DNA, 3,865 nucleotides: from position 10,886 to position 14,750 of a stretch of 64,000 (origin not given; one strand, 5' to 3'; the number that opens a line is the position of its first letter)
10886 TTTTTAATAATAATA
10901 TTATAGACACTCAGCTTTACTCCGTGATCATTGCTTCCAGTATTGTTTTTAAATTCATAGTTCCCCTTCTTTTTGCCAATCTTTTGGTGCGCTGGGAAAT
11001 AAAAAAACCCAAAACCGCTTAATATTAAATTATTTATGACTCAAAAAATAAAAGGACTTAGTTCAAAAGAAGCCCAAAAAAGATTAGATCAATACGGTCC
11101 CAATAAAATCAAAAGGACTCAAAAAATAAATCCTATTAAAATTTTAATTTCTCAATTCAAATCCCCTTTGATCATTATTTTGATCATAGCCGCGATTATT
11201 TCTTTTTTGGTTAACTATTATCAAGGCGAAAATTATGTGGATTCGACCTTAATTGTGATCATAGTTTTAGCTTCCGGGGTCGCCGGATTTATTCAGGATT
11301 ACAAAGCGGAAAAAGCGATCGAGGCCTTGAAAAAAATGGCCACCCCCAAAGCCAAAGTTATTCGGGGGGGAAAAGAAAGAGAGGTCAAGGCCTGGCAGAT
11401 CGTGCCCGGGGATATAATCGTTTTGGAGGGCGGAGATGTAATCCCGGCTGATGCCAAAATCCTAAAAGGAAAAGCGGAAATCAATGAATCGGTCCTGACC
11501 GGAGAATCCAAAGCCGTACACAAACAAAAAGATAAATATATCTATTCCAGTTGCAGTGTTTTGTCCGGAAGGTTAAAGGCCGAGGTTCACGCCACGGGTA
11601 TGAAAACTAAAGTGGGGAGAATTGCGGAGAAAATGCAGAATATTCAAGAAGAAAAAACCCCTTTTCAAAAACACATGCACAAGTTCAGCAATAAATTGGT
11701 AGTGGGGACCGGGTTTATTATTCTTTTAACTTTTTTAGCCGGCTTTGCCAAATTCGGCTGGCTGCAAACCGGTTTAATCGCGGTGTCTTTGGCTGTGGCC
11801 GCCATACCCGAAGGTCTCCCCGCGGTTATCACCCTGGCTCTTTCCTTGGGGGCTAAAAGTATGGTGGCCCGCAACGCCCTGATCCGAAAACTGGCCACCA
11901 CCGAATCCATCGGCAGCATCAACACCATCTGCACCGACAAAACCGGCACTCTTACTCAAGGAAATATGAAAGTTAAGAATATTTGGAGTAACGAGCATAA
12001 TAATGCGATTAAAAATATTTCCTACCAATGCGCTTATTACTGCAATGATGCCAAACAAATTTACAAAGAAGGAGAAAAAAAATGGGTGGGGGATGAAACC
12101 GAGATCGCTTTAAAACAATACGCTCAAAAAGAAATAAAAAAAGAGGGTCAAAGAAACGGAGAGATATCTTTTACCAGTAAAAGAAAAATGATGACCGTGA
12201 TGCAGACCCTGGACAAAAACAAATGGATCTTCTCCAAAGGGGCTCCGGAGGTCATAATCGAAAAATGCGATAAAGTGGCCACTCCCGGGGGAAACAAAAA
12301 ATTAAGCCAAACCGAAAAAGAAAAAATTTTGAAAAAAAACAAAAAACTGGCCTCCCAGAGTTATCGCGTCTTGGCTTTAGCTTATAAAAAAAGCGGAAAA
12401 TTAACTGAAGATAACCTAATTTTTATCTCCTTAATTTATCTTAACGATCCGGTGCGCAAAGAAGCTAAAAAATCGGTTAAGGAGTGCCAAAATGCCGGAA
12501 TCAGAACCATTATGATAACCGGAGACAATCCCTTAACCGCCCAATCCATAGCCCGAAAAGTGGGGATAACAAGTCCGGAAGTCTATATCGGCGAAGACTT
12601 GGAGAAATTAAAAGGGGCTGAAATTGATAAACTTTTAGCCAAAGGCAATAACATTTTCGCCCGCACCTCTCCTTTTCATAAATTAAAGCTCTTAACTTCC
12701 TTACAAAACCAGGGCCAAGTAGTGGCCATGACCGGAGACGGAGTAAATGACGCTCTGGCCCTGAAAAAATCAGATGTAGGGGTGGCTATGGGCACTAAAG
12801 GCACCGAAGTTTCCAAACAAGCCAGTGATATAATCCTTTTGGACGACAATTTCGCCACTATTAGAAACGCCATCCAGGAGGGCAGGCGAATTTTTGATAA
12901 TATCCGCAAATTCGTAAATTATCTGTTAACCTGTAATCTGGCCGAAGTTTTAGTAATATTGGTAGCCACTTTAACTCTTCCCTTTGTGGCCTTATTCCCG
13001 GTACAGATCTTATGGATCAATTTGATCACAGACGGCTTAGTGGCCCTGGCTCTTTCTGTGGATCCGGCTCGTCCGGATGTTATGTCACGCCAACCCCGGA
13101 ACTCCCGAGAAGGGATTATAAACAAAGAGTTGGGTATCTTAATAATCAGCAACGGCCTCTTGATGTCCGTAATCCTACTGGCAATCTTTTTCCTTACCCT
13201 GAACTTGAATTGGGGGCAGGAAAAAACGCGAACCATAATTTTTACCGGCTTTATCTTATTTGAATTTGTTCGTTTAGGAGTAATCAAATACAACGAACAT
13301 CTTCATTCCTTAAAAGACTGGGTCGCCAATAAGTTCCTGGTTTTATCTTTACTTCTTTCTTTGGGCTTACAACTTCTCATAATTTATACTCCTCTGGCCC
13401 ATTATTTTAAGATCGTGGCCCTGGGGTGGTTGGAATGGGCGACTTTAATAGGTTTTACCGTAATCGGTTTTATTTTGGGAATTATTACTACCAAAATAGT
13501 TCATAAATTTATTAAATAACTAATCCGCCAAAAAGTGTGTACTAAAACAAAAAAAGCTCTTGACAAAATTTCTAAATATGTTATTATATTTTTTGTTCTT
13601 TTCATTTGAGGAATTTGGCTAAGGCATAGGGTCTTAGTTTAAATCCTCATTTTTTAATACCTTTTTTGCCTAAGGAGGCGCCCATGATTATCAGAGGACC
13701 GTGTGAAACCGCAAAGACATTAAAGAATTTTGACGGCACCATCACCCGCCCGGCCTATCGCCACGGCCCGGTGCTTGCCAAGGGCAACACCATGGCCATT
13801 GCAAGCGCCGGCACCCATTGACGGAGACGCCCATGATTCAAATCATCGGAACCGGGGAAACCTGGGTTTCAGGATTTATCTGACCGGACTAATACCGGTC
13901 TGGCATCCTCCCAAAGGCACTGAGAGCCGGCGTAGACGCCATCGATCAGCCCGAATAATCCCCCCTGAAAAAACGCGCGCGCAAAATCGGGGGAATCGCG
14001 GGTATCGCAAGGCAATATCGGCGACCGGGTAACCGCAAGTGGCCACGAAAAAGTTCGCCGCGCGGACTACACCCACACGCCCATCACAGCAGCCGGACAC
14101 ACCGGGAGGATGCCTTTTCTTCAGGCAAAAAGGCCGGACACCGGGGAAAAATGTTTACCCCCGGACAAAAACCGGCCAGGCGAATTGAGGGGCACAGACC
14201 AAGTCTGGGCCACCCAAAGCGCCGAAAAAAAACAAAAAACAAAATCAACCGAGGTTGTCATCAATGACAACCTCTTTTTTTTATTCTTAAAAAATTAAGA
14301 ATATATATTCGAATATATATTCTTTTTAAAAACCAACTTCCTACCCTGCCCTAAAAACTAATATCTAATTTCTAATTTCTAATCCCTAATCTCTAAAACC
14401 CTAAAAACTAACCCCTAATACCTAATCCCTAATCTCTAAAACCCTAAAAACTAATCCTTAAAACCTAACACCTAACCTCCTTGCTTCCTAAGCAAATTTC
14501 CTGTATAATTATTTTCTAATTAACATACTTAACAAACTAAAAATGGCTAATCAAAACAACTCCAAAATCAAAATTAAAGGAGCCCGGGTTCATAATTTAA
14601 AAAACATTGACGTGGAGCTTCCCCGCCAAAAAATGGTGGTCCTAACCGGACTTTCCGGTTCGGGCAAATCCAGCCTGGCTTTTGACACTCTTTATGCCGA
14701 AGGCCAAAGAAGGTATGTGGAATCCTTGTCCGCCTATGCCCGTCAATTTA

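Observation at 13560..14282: Promoter-to-terminator ~0.7-kb GC-rich, highly self-complementary unit with no credible gene: candidate large structured RNA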

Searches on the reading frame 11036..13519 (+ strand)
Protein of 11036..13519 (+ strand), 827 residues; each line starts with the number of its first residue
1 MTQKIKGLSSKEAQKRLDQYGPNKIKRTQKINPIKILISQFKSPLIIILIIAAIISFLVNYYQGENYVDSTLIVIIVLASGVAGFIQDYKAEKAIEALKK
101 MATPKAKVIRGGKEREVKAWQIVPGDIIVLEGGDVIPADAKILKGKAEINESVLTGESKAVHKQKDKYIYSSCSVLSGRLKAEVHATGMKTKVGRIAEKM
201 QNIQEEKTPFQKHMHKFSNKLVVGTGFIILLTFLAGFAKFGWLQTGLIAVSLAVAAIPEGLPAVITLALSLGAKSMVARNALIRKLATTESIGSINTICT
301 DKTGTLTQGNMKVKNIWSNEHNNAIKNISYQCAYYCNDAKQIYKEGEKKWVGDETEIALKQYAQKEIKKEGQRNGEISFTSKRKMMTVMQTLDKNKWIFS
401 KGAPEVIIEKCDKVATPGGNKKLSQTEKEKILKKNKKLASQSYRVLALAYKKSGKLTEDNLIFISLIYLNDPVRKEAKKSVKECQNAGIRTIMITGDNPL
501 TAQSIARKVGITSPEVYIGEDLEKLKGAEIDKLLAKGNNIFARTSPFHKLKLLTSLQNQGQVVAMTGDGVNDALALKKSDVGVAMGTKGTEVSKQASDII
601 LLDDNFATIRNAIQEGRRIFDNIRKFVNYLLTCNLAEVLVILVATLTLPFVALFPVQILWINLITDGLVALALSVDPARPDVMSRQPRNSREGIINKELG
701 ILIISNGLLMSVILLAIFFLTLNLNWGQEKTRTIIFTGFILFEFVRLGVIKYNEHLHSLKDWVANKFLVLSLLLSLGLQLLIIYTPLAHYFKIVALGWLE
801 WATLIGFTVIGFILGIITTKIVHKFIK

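Call 11: find_encoding_contigs(protein=window:11036-13519:+, flank=6000, max_places=10)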
Protein window:11036-13519:+ (827 aa): 4 contigs read that carry it; 3 places shown.
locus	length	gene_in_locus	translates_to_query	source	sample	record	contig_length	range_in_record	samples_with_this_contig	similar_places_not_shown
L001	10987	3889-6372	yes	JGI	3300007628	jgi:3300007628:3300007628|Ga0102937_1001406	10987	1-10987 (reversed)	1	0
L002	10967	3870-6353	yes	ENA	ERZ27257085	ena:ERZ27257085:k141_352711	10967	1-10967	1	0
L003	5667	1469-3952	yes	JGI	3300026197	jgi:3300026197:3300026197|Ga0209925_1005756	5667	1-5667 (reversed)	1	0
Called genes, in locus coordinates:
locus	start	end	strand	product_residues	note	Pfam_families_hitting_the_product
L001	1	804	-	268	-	?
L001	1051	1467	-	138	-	PF13470:PIN_3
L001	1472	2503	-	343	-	PF21694:DNA_pol3_delta_C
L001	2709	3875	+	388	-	PF00999:Na_H_Exchanger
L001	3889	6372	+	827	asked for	PF00690:Cation_ATPase_N, PF00122:E1-E2_ATPase, PF00702:Hydrolase, PF13246:Cation_ATPase, PF00689:Cation_ATPase_C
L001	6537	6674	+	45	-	-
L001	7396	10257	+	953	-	PF00005:ABC_tran (faint), PF02463:SMC_N (faint), PF03193:RsgA_GTPase (faint), PF13191:AAA_16 (faint), PF13476:AAA_23 (faint), PF13481:AAA_25 (faint), PF17760:UvrA_inter, PF17755:UvrA_DNA-bind, +4 more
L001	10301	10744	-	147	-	PF01161:PBP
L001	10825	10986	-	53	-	?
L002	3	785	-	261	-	?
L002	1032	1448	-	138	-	PF13470:PIN_3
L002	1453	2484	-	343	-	PF21694:DNA_pol3_delta_C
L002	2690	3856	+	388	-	PF00999:Na_H_Exchanger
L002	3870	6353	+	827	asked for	PF00690:Cation_ATPase_N, PF00122:E1-E2_ATPase, PF00702:Hydrolase, PF13246:Cation_ATPase, PF00689:Cation_ATPase_C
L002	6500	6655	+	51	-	-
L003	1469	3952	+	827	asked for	PF00690:Cation_ATPase_N, PF00122:E1-E2_ATPase, PF00702:Hydrolase, PF13246:Cation_ATPase, PF00689:Cation_ATPase_C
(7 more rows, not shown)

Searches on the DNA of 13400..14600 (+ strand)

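Call 4: search_rna_families(source=window, start=13400, end=14600, threshold=evalue, max_evalue=10, show_alignments=3)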
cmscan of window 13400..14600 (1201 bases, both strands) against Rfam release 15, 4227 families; matches with E-value up to 10: 15.
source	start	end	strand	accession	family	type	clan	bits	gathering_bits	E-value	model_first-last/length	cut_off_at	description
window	14238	14327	-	RF01774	rpsL_ricks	Cis-reg; leader;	-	26.7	60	1.6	1-131/131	no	Rickettsia rpsL leader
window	13981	14174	-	RF02156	NPPA-AS1_1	Gene; lncRNA;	-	21.4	45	0.27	1-176/176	no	NPPA antisense RNA 1 conserved region 1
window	14177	14288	+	RF02316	TtnuHACA9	Gene; snRNA; snoRNA; HACA-box;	-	20.8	100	1.6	1-135/135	no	Tetrahymena snoRNA TtnuHACA9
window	14291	14347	-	RF00161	nos_TCE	Cis-reg;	-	18.6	60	1.4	1-64/64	no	Nanos 3' UTR translation control element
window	14100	14199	+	RF00398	SNORA15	Gene; snRNA; snoRNA; HACA-box;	-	18.6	47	1.6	1-137/137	no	Small nucleolar RNA SNORA15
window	13466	13525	-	RF04318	idnO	Cis-reg;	-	18.1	100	6.3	72-131/206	no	idnO ncRNA motif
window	14159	14279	+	RF01408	sraL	Gene; sRNA;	-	17.8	39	0.24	1-142/142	no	sraL Hfq binding RNA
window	13648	13684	-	RF03084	DUF2815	Gene; sRNA;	-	16.7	41.2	6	1-62/62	no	DUF2815 RNA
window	14029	14089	+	RF02595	EBv-sisRNA-1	Gene;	-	16.6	58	0.64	1-81/81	no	Epstein-Barr virus stable intronic sequence RNA 1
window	13556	13657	+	RF04177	BTnc201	Gene; sRNA;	-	16.6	105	7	1-99/99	no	Bacteroides sRNA BTnc201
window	14251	14297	-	RF04184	BTnc060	Gene; sRNA;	-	16.6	228.9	9.8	162-208/213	no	Bacteroides sRNA BTnc060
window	14235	14291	-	RF02625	WsnRNA46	Gene; sRNA;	-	16.4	65.3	6.2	1-151/151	no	Wolbachia sRNA 46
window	13831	13909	+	RF03099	RAGATH-23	Gene; sRNA;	-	16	92.6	5.3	1-99/99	no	RAGATH-23 RNA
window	14251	14328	+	RF02825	LPR17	Gene; sRNA;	-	15.7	98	0.4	1-257/257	no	Legionella RNA 17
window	14245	14303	-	RF01478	rli47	Gene; sRNA;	-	12.1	200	1.3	1-508/508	no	Listeria sRNA rli47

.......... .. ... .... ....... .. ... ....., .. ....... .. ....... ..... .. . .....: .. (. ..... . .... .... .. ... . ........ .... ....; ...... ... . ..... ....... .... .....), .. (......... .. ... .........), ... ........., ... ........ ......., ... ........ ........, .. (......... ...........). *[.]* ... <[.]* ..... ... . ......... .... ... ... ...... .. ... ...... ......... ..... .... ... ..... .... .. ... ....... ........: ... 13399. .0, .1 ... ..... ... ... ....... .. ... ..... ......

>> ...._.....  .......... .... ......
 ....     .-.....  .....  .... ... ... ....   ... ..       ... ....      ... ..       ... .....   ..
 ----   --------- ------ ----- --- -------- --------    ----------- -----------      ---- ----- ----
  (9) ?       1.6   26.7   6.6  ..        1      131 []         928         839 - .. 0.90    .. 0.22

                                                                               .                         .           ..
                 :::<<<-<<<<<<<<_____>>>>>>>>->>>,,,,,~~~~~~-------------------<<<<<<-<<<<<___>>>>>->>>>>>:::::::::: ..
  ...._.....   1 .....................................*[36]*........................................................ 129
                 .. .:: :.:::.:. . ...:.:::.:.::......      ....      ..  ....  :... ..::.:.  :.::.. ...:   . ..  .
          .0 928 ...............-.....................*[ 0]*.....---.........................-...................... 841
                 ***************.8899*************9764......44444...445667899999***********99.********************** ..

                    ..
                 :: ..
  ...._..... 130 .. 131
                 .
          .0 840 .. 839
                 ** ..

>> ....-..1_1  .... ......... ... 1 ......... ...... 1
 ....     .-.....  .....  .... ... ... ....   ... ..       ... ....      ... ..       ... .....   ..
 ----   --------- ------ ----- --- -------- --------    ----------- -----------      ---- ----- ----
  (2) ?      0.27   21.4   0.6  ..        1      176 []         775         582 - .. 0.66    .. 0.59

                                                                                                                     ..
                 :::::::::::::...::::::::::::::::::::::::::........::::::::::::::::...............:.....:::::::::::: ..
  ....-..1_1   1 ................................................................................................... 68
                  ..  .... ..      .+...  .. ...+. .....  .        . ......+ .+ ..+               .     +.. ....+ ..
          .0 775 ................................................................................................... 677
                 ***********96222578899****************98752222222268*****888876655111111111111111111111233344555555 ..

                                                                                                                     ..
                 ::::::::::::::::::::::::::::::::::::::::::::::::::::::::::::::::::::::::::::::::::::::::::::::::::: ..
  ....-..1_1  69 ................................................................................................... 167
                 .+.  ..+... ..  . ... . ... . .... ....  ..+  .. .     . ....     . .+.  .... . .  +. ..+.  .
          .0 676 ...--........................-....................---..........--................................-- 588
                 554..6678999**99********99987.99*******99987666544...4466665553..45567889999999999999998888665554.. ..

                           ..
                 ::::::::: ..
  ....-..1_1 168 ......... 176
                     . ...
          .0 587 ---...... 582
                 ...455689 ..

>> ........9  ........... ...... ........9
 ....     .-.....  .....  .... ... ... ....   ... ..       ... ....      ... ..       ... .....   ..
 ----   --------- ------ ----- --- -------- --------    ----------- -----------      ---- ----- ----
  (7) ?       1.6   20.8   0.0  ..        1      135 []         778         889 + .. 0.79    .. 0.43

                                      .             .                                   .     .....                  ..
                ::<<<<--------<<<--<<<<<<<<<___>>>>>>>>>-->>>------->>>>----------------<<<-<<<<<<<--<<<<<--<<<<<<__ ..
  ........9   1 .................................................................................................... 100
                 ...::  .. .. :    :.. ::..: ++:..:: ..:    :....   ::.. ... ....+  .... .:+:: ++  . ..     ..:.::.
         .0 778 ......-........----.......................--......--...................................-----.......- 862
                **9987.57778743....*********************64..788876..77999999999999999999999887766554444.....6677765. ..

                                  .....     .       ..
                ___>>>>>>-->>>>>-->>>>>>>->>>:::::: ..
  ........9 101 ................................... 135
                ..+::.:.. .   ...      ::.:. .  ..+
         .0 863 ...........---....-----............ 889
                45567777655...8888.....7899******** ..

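Call 27: search_dna_similar(query=window:13560-14282:+, collection=phages, mode=distant, max_evalue=0.01)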
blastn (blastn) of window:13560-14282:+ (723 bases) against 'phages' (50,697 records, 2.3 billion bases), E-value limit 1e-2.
No match.

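Call 28: search_dna_similar(query=window:13560-14282:+, collection=plasmids, mode=distant, max_evalue=0.01)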
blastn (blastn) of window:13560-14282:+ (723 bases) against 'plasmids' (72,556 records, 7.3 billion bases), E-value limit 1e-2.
No match.
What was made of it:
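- Nothing matches phage or plasmid DNA (calls 27, 28).
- Tried and rejected: blastn against phages and plasmids: none (calls 27, 28).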
